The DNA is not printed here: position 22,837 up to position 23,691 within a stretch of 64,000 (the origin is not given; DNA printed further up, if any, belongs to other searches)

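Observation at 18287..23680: Shared CATCC-N17-CGAA promoter motif puts heliorhodopsin in a SigK-type regulon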

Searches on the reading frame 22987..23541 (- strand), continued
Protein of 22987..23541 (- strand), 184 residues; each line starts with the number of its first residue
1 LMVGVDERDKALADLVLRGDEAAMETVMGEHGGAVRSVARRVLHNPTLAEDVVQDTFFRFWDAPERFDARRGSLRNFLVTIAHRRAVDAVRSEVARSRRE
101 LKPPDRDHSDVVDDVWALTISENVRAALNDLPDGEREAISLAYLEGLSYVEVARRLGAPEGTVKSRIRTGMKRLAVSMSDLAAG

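Call 81: find_encoding_contigs(protein=P0108, flank=10000, max_places=1)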
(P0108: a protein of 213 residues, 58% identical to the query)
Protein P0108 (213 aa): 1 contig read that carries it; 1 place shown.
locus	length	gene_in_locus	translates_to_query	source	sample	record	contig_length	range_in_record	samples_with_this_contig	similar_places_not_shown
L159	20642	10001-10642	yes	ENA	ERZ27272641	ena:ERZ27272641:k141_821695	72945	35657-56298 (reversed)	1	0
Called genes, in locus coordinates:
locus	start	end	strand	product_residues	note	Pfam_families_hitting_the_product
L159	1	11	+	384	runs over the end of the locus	PF00005:ABC_tran, PF08402:TOBE_2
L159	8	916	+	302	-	PF00528:BPD_transp_1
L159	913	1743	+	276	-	PF00528:BPD_transp_1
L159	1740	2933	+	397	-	PF01547:SBP_bac_1, PF13531:SBP_bac_11 (faint), PF13416:SBP_bac_8, PF13343:SBP_bac_6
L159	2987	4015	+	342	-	PF03417:AAT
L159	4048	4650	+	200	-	PF00583:Acetyltransf_1, PF13508:Acetyltransf_7 (weak)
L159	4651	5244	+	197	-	PF13548:DUF4126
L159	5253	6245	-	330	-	PF00491:Arginase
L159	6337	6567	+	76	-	-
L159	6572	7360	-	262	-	PF18761:Heliorhodopsin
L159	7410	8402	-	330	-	PF02607:B12-binding_2, PF02310:B12-binding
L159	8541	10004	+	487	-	PF01073:3Beta_HSD, PF01370:Epimerase, PF05368:NmrA, PF13460:NAD_binding_10, PF11066:DUF2867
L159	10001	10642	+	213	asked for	PF04542:Sigma70_r2, PF08281:Sigma70_r4_2, PF04545:Sigma70_r4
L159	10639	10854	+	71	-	PF13490:zf-HC2 (weak)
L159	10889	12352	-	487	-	PF00171:Aldedh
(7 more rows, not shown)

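Call 82: find_encoding_contigs(protein=P0075, flank=10000, max_places=1)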
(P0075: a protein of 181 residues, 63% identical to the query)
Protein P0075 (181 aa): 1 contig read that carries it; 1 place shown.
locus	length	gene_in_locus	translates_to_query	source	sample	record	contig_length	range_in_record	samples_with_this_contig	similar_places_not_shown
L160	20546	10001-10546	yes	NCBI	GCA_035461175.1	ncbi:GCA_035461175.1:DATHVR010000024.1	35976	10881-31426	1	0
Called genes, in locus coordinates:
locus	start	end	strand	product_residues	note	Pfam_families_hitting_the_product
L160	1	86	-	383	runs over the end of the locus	PF09339:HTH_IclR (weak), PF01243:PNPOx_N, PF12900:Pyridox_ox_2 (weak)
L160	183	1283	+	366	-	PF21088:MS_channel_1st (weak), PF00924:MS_channel_2nd, PF21082:MS_channel_3rd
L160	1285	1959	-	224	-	-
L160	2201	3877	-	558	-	PF05960:DUF885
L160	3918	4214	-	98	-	-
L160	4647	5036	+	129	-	PF07366:SnoaL, PF12680:SnoaL_2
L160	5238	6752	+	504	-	PF24923:ATP-grasp_IQCH, PF18105:PGM1_C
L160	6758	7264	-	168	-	PF01965:DJ-1_PfpI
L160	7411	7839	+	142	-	PF10604:Polyketide_cyc2, PF03364:Polyketide_cyc (weak)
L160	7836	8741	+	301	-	PF00106:adh_short, PF01370:Epimerase, PF08659:KR (weak), PF13561:adh_short_C2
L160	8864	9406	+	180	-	PF02469:Fasciclin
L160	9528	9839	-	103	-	PF02311:AraC_binding (weak)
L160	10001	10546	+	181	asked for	PF07638:Sigma70_ECF (weak), PF04542:Sigma70_r2, PF08281:Sigma70_r4_2, PF04545:Sigma70_r4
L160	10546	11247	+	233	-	PF13490:zf-HC2, PF10099:RskA_C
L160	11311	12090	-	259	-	PF01149:Fapy_DNA_glyco, PF06831:H2TH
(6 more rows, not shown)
